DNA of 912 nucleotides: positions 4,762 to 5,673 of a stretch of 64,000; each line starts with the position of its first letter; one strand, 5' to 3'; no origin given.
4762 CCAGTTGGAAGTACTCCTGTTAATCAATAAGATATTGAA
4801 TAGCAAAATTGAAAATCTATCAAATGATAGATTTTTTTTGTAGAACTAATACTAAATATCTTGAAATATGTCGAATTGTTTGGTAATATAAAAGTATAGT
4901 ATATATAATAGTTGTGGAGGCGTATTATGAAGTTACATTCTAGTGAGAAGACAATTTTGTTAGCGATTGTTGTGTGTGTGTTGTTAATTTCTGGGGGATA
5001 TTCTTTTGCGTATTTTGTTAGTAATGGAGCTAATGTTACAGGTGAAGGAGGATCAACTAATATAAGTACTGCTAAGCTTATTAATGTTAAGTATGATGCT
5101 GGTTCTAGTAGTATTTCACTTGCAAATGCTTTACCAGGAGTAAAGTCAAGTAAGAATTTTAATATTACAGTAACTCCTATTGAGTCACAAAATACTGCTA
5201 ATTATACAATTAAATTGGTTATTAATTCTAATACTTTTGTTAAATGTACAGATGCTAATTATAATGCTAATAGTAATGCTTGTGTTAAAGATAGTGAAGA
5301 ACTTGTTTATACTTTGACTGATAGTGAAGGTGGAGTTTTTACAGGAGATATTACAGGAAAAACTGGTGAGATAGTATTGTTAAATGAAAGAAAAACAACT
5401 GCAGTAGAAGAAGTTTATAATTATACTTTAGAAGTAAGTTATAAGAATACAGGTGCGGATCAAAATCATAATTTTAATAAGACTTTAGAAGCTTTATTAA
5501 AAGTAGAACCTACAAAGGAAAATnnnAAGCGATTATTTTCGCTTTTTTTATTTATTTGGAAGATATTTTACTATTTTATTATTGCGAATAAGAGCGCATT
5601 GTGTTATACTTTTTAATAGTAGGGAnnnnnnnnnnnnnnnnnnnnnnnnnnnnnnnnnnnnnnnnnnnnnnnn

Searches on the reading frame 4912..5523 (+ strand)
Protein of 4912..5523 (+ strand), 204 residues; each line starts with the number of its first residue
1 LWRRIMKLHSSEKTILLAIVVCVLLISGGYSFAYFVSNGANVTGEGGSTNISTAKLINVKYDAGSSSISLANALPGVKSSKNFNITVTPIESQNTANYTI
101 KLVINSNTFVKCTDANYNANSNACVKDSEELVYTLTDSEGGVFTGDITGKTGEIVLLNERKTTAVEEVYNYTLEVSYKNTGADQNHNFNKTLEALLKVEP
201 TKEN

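Call 4: search_protein_families(library=pfam, proteins=[window:4912-5523:+], max_evalue=0.1)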
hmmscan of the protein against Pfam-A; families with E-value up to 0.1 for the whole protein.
window:4912-5523:+ (204 aa): 1 family
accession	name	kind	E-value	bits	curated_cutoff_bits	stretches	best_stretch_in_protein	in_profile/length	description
PF23927.1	DUF7265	-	0.04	14.5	24.6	1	33-105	33-107/109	Domain of unknown function (DUF7265)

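Call 5: search_protein_families(library=ncbifam, proteins=[window:4912-5523:+], max_evalue=0.1)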
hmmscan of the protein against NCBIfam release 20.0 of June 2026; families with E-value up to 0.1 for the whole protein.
window:4912-5523:+ (204 aa): 1 family
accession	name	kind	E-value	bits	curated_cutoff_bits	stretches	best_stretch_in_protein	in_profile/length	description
TIGR04338.1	HEXXH_Rv0185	hypoth_equivalog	0.039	13.8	90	1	123-181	6-62/161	TIGR04338 family metallohydrolase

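Call 25: search_solved_structures(query=window:4912-5523:+, max_evalue=10)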
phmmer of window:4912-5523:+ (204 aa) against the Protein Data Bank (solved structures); distinct sequences matched with E-value up to 10: 6.
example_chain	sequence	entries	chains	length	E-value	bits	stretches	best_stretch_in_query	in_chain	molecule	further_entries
9cj7_L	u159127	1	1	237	0.46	13.4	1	60-114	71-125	Fv region of 8.9F light chain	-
7uot_L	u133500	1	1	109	0.51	13.3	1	60-113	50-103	8.9F light chain (variable domain)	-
4f15_C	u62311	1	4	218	0.72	12.8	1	61-100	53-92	Fab fragment, light chain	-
4lvh_C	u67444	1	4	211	0.77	12.7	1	61-100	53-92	MONOCLONAL ANTIBODY L-CHAIN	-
9lld_L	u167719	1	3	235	0.79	12.7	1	61-114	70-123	2C4 Fab L chain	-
6fkm_A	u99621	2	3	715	1.2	12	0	57-115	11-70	Plexin A, isoform A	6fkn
